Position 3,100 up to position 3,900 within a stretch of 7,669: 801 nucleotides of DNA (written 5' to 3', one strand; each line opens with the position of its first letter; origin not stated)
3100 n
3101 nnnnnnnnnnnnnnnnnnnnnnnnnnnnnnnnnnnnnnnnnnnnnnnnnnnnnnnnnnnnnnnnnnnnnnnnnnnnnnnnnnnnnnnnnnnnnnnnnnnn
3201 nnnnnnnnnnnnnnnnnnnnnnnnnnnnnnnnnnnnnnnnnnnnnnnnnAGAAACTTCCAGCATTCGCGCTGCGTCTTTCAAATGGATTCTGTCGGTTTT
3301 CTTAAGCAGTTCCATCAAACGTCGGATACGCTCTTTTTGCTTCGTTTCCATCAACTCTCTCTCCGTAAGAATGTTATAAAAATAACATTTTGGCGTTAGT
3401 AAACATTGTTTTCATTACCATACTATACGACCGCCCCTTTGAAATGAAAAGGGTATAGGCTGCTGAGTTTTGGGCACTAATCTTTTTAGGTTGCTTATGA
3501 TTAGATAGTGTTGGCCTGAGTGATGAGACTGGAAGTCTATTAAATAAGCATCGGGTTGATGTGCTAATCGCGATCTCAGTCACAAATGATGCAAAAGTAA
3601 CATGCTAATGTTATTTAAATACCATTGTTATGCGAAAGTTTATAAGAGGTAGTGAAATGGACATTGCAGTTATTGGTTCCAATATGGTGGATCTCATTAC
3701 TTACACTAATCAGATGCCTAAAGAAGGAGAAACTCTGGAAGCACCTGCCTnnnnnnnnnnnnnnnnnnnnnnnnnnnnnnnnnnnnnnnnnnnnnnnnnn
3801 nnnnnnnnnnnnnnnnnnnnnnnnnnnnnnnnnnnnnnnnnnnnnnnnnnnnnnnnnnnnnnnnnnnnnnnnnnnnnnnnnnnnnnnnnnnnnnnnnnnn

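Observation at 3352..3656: Putative DeoQ operator set: a perfect palindrome resembling the DeoR operator, plus repeated TGTTA half-sites near deoK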

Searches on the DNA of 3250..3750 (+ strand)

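Call 37: search_dna_similar(query=window:3340-3670:+, collection=ecoli_genomes, mode=near, rows=spread, max_rows=15)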
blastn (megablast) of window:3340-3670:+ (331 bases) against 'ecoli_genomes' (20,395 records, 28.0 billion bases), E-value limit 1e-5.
Records with a match: 1599; places in all: 1667; records where one place covers at least 80% of the query: 1599.
Genomes with a match: 1598 of 5426; with a place that covers at least 80% of the query: 1598. Places per genome that has any: lowest 1, median 1, highest 2. On chromosomes: 1666 places; on plasmids: 1.
Best place of each record, by identity: >=99% 988; 95-99% 308; 90-95% 303.
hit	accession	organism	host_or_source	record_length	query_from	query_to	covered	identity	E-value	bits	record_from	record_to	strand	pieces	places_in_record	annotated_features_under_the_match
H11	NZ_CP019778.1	Escherichia coli strain NCTC86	Homo sapiens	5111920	1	331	100%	100.0%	4e-172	612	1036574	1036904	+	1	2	rbsK: ribokinase | DeoR family transcriptional regulator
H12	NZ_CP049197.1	Escherichia coli strain E597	dog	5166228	1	331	100%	99.4%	8e-169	601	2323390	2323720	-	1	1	rbsK: ribokinase | DeoR family transcriptional regulator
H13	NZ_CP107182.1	Escherichia coli strain R4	human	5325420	1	331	100%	99.4%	8e-169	601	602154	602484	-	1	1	rbsK: ribokinase | DeoR family transcriptional regulator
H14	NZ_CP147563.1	Escherichia coli strain GN04204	Homo sapiens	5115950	1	331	100%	99.4%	8e-169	601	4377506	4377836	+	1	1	rbsK: ribokinase | DeoR family transcriptional regulator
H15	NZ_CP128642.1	Escherichia coli strain WL164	Homo sapiens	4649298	1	331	100%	99.4%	8e-169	601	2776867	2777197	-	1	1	rbsK: ribokinase | DeoR family transcriptional regulator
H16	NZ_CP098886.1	Escherichia coli strain CUVET19-1969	Canis lupus familiaris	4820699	1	331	100%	99.4%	8e-169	601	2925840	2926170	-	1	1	rbsK: ribokinase | DeoR family transcriptional regulator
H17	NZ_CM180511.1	Escherichia coli strain E1433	Homo sapiens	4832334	1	331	100%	99.4%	8e-169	601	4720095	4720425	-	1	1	rbsK: ribokinase | DeoR family transcriptional regulator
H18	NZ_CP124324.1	Escherichia coli strain AVS0536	wastewater treatment plant efflux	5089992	1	331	100%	99.1%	4e-167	595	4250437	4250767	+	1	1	rbsK: ribokinase | DeoR family transcriptional regulator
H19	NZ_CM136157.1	Escherichia coli strain PRO_A-1474-6M-A_ESBL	Homo sapiens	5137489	1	331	100%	99.1%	4e-167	595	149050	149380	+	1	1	rbsK: ribokinase | DeoR family transcriptional regulator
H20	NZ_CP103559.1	Escherichia coli strain 3059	Homo sapiens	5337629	1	331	100%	97.9%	2e-160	573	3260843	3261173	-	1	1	rbsK: ribokinase | DeoR family transcriptional regulator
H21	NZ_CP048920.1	Escherichia coli strain SCU-101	Homo sapiens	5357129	1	331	100%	95.5%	4e-147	529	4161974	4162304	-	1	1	rbsK: ribokinase | DeoR family transcriptional regulator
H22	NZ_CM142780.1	Escherichia coli strain GPEC1352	chicken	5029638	1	331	100%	95.5%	4e-147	529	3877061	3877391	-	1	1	rbsK: ribokinase | DeoR family transcriptional regulator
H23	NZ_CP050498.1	Escherichia coli strain RM13322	cattle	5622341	1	331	100%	94.6%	5e-141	508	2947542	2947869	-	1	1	rbsK: ribokinase | DeoR family transcriptional regulator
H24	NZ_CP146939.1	Escherichia coli strain 2A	Homo sapiens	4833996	1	331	100%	94.3%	7e-140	505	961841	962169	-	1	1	rbsK: ribokinase | DeoR family transcriptional regulator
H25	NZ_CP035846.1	Escherichia coli strain TW10598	Homo sapiens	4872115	1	331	100%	92.4%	2e-130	473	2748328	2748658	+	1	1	rbsK: ribokinase | DeoR family transcriptional regulator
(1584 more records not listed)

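Call 38: get_annotated_region(hit=H25, flank=20)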
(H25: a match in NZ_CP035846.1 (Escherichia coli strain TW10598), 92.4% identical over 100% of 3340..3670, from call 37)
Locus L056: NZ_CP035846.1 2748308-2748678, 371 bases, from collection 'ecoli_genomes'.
description: Escherichia coli strain TW10598 chromosome, complete genome
organism: Escherichia coli strain TW10598 (NCBI taxid 562)
replicon: chromosome; assembly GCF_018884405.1
host: Homo sapiens; source: stool; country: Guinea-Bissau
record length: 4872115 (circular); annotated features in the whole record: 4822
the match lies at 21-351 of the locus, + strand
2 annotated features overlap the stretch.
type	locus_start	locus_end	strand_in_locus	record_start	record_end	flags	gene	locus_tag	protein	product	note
CDS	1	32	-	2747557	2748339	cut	-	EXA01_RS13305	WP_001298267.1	DeoR family transcriptional regulator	-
CDS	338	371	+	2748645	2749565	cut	rbsK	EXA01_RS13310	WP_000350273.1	ribokinase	-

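Call 39: get_annotated_region(hit=H23, flank=20)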
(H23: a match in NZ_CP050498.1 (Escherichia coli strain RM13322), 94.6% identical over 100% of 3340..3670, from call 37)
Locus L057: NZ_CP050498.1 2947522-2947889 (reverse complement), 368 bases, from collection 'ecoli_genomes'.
description: Escherichia coli strain RM13322 chromosome, complete genome
organism: Escherichia coli strain RM13322 (NCBI taxid 562)
replicon: chromosome; assembly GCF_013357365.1
host: cattle; source: feces; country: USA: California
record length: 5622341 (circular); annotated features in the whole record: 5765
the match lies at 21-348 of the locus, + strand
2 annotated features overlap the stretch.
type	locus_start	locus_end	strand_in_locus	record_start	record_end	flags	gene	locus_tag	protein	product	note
CDS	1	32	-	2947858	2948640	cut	-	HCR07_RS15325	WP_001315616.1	DeoR family transcriptional regulator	-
CDS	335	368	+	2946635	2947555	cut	rbsK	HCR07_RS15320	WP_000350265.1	ribokinase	-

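Call 40: get_annotated_region(hit=H21, flank=20)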
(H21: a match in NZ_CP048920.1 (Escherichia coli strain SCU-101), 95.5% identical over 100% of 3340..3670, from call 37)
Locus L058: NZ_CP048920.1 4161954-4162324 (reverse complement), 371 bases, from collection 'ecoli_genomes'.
description: Escherichia coli strain SCU-101 chromosome, complete genome
organism: Escherichia coli strain SCU-101 (NCBI taxid 562)
replicon: chromosome; assembly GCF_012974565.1
host: Homo sapiens; source: rectal swab from college student; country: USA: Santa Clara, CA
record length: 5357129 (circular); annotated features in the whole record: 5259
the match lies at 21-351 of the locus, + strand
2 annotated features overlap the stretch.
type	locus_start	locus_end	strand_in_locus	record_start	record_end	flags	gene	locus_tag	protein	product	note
CDS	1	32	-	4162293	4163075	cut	-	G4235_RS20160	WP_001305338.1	DeoR family transcriptional regulator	-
CDS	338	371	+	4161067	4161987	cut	rbsK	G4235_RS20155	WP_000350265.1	ribokinase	-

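Call 41: get_annotated_region(hit=H24, flank=20)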
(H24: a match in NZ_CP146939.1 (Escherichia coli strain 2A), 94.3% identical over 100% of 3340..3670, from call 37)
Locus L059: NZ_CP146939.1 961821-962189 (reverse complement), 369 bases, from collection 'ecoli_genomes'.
description: Escherichia coli strain 2A chromosome, complete genome
organism: Escherichia coli strain 2A (NCBI taxid 562)
replicon: chromosome; assembly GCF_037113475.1
host: Homo sapiens; source: feces; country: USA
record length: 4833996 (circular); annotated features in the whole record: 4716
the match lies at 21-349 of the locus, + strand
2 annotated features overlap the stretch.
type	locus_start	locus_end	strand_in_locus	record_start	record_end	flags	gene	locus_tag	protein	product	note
CDS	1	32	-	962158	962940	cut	-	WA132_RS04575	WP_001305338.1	DeoR family transcriptional regulator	-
CDS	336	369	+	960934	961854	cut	rbsK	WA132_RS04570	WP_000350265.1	ribokinase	-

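Call 46: search_rna_families(source=window, start=3250, end=3750, threshold=evalue, max_evalue=1)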
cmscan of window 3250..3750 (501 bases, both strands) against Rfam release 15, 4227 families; matches with E-value up to 1: 0.
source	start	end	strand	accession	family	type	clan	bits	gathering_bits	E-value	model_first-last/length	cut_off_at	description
